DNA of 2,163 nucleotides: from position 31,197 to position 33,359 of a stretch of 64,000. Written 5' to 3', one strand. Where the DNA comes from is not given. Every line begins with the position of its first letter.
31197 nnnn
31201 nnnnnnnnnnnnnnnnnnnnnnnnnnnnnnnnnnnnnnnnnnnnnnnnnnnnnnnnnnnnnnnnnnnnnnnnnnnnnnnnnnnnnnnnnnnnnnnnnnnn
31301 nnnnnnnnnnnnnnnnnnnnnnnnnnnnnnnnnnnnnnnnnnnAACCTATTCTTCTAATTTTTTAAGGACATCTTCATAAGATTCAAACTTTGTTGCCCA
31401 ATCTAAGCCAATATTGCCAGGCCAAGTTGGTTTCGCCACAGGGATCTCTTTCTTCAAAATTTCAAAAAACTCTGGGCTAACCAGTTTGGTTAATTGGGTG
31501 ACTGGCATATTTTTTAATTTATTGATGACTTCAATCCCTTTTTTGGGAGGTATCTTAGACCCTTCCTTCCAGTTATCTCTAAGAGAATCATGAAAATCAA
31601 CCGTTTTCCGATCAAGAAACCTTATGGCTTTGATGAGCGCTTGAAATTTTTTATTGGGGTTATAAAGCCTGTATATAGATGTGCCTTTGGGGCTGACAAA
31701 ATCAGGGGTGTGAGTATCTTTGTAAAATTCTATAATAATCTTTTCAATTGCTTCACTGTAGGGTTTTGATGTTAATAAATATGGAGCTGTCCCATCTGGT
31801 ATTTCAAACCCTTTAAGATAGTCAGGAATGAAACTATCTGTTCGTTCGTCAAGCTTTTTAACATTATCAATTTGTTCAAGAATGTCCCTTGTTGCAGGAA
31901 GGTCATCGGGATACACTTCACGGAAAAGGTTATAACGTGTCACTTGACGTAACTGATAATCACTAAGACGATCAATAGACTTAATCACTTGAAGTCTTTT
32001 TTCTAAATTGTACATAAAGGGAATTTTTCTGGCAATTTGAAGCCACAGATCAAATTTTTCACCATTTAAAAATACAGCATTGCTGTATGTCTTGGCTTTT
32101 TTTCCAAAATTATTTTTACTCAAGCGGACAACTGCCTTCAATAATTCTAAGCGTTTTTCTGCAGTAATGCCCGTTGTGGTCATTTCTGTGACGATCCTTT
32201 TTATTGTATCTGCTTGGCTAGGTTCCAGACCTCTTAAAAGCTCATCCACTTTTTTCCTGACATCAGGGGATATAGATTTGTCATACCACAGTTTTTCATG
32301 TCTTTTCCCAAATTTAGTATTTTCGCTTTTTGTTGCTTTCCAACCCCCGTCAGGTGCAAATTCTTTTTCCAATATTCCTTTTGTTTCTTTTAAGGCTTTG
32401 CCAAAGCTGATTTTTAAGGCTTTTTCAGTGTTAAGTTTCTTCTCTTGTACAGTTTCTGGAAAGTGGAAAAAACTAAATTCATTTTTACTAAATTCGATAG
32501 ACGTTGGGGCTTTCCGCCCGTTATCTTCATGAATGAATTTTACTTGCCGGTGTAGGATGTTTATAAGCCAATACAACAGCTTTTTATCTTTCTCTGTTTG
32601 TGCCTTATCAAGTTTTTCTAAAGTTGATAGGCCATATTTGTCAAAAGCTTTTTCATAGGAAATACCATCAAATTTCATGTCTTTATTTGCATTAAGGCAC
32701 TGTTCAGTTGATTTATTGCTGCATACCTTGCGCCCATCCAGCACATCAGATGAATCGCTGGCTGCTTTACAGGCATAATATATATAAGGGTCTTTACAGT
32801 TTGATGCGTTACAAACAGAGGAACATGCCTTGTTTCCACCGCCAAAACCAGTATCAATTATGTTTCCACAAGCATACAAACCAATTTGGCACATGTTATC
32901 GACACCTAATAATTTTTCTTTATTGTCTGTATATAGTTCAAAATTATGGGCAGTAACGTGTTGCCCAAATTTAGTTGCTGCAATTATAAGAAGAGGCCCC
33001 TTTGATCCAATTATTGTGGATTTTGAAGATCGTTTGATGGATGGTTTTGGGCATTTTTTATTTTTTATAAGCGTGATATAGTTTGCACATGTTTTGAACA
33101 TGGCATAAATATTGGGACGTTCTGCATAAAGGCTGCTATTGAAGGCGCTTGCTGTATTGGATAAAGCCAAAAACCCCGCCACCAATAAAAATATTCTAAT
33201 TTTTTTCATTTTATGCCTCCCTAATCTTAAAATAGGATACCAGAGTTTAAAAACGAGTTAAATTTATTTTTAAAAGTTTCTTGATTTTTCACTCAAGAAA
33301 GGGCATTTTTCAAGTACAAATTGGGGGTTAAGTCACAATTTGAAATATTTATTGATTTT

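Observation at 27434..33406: About 6 kb AT-rich accessory island between sdhB and tRNA-Arg(CCG)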

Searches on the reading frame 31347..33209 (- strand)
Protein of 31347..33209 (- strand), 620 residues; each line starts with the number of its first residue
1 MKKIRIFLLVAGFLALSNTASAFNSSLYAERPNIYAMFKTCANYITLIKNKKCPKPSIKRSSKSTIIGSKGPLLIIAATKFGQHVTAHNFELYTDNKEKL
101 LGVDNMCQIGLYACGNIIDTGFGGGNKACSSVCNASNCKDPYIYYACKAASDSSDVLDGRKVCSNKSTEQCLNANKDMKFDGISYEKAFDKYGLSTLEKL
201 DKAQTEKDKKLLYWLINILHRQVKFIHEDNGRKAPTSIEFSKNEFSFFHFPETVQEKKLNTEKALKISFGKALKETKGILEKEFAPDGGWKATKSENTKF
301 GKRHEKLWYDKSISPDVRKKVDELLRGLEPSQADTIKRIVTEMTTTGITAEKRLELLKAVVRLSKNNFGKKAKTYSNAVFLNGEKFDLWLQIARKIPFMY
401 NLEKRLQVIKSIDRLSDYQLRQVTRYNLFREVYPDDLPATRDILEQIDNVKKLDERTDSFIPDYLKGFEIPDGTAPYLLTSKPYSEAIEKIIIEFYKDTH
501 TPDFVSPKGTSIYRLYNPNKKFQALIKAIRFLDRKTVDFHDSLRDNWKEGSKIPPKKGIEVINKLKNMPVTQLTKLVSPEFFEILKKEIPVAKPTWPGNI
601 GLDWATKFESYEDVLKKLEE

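Call 5: search_protein_families(library=pfam, proteins=[window:31347-33209:-], max_evalue=0.01)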
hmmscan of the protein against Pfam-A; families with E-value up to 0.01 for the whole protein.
window:31347-33209:- (620 aa): 0 families

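Call 6: search_protein_families(library=ncbifam, proteins=[window:31347-33209:-], max_evalue=0.01)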
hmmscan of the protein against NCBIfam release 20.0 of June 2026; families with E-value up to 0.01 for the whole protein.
window:31347-33209:- (620 aa): 0 families

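Call 7: find_encoding_contigs(protein=window:31347-33209:-, flank=10000, max_places=6)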
Protein window:31347-33209:- (620 aa): 2 contigs read that carry it; 1 place shown.
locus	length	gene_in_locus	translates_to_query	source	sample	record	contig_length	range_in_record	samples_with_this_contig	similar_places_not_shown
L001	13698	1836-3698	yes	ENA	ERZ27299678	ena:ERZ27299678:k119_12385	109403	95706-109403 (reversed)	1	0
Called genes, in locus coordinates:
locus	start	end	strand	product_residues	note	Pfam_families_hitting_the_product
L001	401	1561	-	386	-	PF00155:Aminotran_1_2, PF01041:DegT_DnrJ_EryC1, PF01212:Beta_elim_lyase (weak)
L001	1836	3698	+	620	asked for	-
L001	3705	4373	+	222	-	PF01928:CYTH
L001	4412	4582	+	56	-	PF10276:zf-CHCC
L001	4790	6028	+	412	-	PF13173:AAA_14, PF13635:DUF4143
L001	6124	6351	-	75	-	-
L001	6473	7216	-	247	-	-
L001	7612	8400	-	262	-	PF13085:Fer2_3, PF13183:Fer4_8 (faint), PF13237:Fer4_10 (weak), PF13534:Fer4_17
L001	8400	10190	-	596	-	PF00890:FAD_binding_2, PF01266:DAO (faint), PF07992:Pyr_redox_2 (faint), PF02910:Succ_DH_flav_C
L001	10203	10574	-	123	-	PF01127:Sdh_cyt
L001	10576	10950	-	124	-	PF01127:Sdh_cyt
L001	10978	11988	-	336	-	PF00106:adh_short (weak), PF01073:3Beta_HSD, PF01370:Epimerase, PF02719:Polysacc_synt_2, PF04321:RmlD_sub_bind, PF07993:NAD_binding_4 (faint), PF08659:KR, PF16363:GDP_Man_Dehyd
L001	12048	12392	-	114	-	-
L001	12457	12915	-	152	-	PF07750:GcrA (weak)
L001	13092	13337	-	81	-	-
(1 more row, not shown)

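Call 10: find_homologous_proteins(query=window:31347-33209:-)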
Query window:31347-33209:- (620 aa): 3 proteins with E <= 0.001 among 8000 candidates.
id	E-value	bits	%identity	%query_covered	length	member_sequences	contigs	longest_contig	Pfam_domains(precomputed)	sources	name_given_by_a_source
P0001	0.0e+0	1411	100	100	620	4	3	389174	-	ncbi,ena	-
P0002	9.5e-148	512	44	97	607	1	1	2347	-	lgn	-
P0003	5.2e-137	476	41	100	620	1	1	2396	-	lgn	-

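Call 27: list_cluster_members(proteins=[window:31347-33209:-, window:27829-28572:+, window:28694-28921:+, window:29017-30255:-, window:30463-30633:-, window:30672-31340:-, window:26645-27433:+, window:34954-36144:+])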
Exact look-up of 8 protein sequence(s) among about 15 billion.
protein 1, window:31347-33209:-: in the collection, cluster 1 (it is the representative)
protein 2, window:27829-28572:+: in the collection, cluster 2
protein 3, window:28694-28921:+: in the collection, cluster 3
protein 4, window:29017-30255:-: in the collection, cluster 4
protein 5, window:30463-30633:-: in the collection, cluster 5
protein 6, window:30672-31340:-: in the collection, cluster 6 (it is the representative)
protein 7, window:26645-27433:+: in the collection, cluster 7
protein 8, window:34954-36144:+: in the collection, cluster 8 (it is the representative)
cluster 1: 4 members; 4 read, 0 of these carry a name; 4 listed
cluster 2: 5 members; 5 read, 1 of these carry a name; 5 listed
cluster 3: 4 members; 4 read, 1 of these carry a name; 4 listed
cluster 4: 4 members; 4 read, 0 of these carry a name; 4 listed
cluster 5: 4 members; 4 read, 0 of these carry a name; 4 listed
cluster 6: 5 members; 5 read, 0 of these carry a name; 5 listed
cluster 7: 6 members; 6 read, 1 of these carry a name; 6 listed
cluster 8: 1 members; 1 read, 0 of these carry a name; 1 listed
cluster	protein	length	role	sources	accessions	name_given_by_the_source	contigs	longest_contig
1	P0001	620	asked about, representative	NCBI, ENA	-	-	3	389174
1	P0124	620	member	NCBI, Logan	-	-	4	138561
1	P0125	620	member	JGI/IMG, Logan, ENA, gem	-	-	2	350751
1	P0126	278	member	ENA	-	-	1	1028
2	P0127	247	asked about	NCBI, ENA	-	-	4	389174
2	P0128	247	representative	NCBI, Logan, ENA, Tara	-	strand:+ start:73992 stop:74735 length:744 start_codon:yes stop_codon:yes ...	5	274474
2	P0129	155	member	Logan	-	-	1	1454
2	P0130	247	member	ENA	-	-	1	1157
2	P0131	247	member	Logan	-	-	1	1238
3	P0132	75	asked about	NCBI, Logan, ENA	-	-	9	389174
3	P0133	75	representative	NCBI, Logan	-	-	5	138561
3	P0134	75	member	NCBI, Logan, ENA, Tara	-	strand:+ start:74855 stop:75082 length:228 start_codon:yes stop_codon:yes ...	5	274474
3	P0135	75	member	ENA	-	-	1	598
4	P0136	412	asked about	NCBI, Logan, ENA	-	-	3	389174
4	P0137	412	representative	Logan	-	-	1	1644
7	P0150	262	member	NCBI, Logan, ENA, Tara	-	strand:+ start:72798 stop:73586 length:789 start_codon:yes stop_codon:yes ...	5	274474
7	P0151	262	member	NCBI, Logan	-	-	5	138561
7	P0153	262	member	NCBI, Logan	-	-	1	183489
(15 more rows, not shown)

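Call 28: find_encoding_contigs(protein=P0150, flank=10000, max_places=2)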
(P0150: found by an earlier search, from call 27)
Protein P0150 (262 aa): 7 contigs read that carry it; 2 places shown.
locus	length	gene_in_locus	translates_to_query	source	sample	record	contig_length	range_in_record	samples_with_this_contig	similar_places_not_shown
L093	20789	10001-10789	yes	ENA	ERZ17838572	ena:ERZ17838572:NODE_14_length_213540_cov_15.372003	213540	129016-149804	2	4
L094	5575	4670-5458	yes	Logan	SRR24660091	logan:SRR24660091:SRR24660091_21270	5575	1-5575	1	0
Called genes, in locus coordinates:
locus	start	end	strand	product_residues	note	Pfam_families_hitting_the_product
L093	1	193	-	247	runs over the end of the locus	PF01381:HTH_3, PF12844:HTH_19, PF13443:HTH_26 (weak), PF13560:HTH_31, PF00072:Response_reg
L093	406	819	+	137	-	-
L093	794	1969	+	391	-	PF13439:Glyco_transf_4, PF13477:Glyco_trans_4_2, PF13579:Glyco_trans_4_4, PF20706:GT4-conflict, PF00534:Glycos_transf_1, PF13692:Glyco_trans_1_4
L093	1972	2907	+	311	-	PF01075:Glyco_transf_9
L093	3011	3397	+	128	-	PF01176:eIF-1a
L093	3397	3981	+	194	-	PF02545:Maf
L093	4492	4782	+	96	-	PF00126:HTH_1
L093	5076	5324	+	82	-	-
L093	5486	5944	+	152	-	PF07750:GcrA (weak)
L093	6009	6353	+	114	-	-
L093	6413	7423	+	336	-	PF00106:adh_short (weak), PF01073:3Beta_HSD, PF01370:Epimerase, PF02719:Polysacc_synt_2, PF04321:RmlD_sub_bind, PF07993:NAD_binding_4 (faint), PF08659:KR (weak), PF16363:GDP_Man_Dehyd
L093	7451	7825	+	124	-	PF01127:Sdh_cyt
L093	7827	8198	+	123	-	PF01127:Sdh_cyt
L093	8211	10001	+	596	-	PF00890:FAD_binding_2, PF07992:Pyr_redox_2 (faint), PF02910:Succ_DH_flav_C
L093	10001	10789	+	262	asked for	PF13085:Fer2_3, PF13183:Fer4_8 (faint), PF13237:Fer4_10 (weak), PF13534:Fer4_17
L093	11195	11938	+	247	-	-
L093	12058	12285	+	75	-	-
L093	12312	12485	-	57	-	PF10276:zf-CHCC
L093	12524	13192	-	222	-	PF01928:CYTH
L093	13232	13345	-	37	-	-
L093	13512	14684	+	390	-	PF00155:Aminotran_1_2, PF01041:DegT_DnrJ_EryC1, PF01212:Beta_elim_lyase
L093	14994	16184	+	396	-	PF00009:GTP_EFTU, PF03144:GTP_EFTU_D2, PF03143:GTP_EFTU_D3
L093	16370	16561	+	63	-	PF00584:SecE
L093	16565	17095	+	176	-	PF02357:NusG, PF00467:KOW (weak)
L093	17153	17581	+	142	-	PF03946:Ribosomal_L11_N, PF00298:Ribosomal_L11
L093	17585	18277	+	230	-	PF00687:Ribosomal_L1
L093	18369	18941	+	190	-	PF00466:Ribosomal_L10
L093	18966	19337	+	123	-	PF16320:Ribosomal_L12_N, PF00542:Ribosomal_L12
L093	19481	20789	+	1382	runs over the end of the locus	PF04563:RNA_pol_Rpb2_1, PF04561:RNA_pol_Rpb2_2, PF04565:RNA_pol_Rpb2_3, PF10385:RNA_pol_Rpb2_45, PF00562:RNA_pol_Rpb2_6, PF04560:RNA_pol_Rpb2_7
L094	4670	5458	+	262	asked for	PF13085:Fer2_3, PF13183:Fer4_8 (faint), PF13237:Fer4_10 (weak), PF13534:Fer4_17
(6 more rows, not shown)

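Call 29: find_encoding_contigs(protein=P0151, flank=10000, max_places=2)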
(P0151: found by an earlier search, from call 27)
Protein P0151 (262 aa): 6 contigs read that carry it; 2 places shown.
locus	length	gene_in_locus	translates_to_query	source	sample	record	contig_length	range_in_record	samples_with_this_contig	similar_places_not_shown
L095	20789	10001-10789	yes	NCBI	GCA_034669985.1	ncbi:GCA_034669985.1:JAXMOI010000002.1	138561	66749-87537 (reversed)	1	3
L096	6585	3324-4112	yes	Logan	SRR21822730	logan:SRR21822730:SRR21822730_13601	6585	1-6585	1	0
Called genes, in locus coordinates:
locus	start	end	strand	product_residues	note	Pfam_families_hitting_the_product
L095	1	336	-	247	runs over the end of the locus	PF01381:HTH_3, PF12844:HTH_19, PF13443:HTH_26 (weak), PF13560:HTH_31, PF00072:Response_reg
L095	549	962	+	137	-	-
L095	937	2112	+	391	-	PF13439:Glyco_transf_4, PF13477:Glyco_trans_4_2, PF13579:Glyco_trans_4_4, PF20706:GT4-conflict (weak), PF00534:Glycos_transf_1, PF13692:Glyco_trans_1_4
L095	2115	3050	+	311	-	PF01075:Glyco_transf_9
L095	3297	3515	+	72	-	PF01176:eIF-1a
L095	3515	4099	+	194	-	PF02545:Maf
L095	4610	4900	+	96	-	PF00126:HTH_1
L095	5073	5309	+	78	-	-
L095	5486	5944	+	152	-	PF07750:GcrA (weak)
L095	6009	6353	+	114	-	-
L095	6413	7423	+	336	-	PF00106:adh_short (weak), PF01073:3Beta_HSD, PF01370:Epimerase, PF02719:Polysacc_synt_2, PF04321:RmlD_sub_bind, PF07993:NAD_binding_4 (faint), PF08659:KR, PF16363:GDP_Man_Dehyd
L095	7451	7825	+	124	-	PF01127:Sdh_cyt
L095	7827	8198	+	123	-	PF01127:Sdh_cyt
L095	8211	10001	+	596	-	PF00890:FAD_binding_2, PF01266:DAO (faint), PF02910:Succ_DH_flav_C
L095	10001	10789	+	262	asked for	PF13085:Fer2_3, PF13183:Fer4_8 (faint), PF13237:Fer4_10 (weak), PF13534:Fer4_17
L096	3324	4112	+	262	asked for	PF13085:Fer2_3, PF13183:Fer4_8 (faint), PF13237:Fer4_10 (weak), PF13534:Fer4_17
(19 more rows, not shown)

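Call 30: find_encoding_contigs(protein=P0153, flank=10000, max_places=2)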
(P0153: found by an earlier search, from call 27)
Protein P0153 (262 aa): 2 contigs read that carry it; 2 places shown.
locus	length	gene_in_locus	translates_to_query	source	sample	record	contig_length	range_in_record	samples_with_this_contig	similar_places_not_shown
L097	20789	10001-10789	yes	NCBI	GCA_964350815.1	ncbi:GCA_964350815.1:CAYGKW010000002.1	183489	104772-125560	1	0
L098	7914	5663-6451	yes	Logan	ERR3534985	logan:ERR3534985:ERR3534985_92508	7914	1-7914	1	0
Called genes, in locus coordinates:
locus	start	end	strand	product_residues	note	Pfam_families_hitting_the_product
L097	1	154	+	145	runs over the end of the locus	-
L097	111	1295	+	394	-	PF13439:Glyco_transf_4, PF13579:Glyco_trans_4_4, PF13477:Glyco_trans_4_2 (weak), PF20706:GT4-conflict (weak), PF00534:Glycos_transf_1, PF13692:Glyco_trans_1_4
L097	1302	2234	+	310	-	PF01075:Glyco_transf_9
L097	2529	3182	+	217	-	-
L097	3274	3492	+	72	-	PF01176:eIF-1a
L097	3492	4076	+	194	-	PF02545:Maf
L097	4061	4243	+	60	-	PF03884:YacG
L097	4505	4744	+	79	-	PF00126:HTH_1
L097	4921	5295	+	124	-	-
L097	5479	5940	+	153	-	PF07750:GcrA (weak)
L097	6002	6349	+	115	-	-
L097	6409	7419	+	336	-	PF00106:adh_short (weak), PF01073:3Beta_HSD, PF01370:Epimerase, PF02719:Polysacc_synt_2, PF04321:RmlD_sub_bind, PF07993:NAD_binding_4 (faint), PF08659:KR (weak), PF16363:GDP_Man_Dehyd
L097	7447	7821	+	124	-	PF01127:Sdh_cyt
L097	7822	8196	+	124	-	PF01127:Sdh_cyt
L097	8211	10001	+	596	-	PF00890:FAD_binding_2, PF07992:Pyr_redox_2 (faint), PF02910:Succ_DH_flav_C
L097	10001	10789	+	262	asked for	PF13085:Fer2_3, PF13183:Fer4_8 (faint), PF13237:Fer4_10 (weak), PF13534:Fer4_17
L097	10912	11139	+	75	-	-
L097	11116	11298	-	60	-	PF10276:zf-CHCC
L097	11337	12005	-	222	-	PF01928:CYTH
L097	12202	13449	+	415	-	PF00155:Aminotran_1_2, PF01041:DegT_DnrJ_EryC1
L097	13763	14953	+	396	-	PF00009:GTP_EFTU, PF03144:GTP_EFTU_D2, PF03143:GTP_EFTU_D3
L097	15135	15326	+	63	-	PF00584:SecE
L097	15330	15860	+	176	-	PF02357:NusG, PF00467:KOW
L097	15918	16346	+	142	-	PF03946:Ribosomal_L11_N, PF00298:Ribosomal_L11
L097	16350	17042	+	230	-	PF00687:Ribosomal_L1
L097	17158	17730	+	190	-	PF00466:Ribosomal_L10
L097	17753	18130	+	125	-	PF16320:Ribosomal_L12_N, PF00542:Ribosomal_L12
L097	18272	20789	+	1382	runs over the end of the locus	PF04563:RNA_pol_Rpb2_1, PF04561:RNA_pol_Rpb2_2, PF04565:RNA_pol_Rpb2_3, PF10385:RNA_pol_Rpb2_45, PF00562:RNA_pol_Rpb2_6, PF04560:RNA_pol_Rpb2_7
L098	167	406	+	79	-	PF00126:HTH_1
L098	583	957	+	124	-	-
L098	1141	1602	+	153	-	PF07750:GcrA (weak)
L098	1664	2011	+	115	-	-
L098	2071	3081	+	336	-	PF00106:adh_short (weak), PF01073:3Beta_HSD, PF01370:Epimerase, PF02719:Polysacc_synt_2, PF04321:RmlD_sub_bind, PF07993:NAD_binding_4 (faint), PF08659:KR (weak), PF16363:GDP_Man_Dehyd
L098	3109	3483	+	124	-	PF01127:Sdh_cyt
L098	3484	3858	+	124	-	PF01127:Sdh_cyt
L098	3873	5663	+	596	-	PF00890:FAD_binding_2, PF07992:Pyr_redox_2 (faint), PF02910:Succ_DH_flav_C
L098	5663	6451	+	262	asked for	PF13085:Fer2_3, PF13183:Fer4_8 (faint), PF13237:Fer4_10 (weak), PF13534:Fer4_17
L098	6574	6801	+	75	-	-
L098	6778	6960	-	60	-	PF10276:zf-CHCC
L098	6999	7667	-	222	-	PF01928:CYTH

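Call 42: search_protein_families(library=padloc, proteins=[window:31347-33209:-], max_evalue=0.01)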
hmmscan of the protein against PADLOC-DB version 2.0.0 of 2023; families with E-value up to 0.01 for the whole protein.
window:31347-33209:- (620 aa): 0 families

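Call 43: search_protein_families(library=phrogs, proteins=[window:31347-33209:-], max_evalue=0.01)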
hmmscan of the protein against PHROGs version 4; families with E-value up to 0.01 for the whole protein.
window:31347-33209:- (620 aa): 0 families

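Call 45: predict_structure(alignment_id=A1)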
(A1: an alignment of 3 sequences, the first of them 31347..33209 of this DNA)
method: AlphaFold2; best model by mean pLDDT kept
length: 620 residues; sequences in the alignment: 3
mean_pLDDT: 56.8   pTM: 0.36
mean pLDDT of the five models: 56.8, 54.4, 49.1, 46.8, 45.7
residues with pLDDT >= 90: 20; 70-90: 171; 50-70: 150; < 50: 279
segments of 3 or more residues with pLDDT < 50: 1-29, 57-102, 120-125, 176-181, 183-204, 208-304, 371-383, 454-483, 504-511, 514-517, 546-552, 595-604
pLDDT, mean of each block of 10 residues (from residue 1): 37 29 41 63 69 53 33 42 45 41 57 63 48 65 62 54 63 52 46 41 46 46 34 32 32 29 34 33 26 27 53 71 77 77 69 86 74 48 67 77 89 78 69 66 87 49 36 32 57 73 49 54 79 80 54 66 88 89 88 49 60 90
secondary structure, 60 per line:
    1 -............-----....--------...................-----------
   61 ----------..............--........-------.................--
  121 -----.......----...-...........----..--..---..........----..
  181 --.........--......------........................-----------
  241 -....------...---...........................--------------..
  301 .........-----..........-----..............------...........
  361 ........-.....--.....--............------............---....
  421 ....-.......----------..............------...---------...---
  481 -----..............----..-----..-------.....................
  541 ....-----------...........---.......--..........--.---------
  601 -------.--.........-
elements in order: H2-13 H19-22 H31-49 H71-84 H87-94 H102-118 H126-132 H141-151 H165-174 H185-191 H194-199 H206-229 H242-245 H258-284 H299-309 H315-324 H330-343 H350-368 H370-374 H377-381 H384-395 H402-413 H417-424 H426-432 H443-456 H486-499 H520-535 H537-544 H556-566 H570-576 H579-588 H611-619
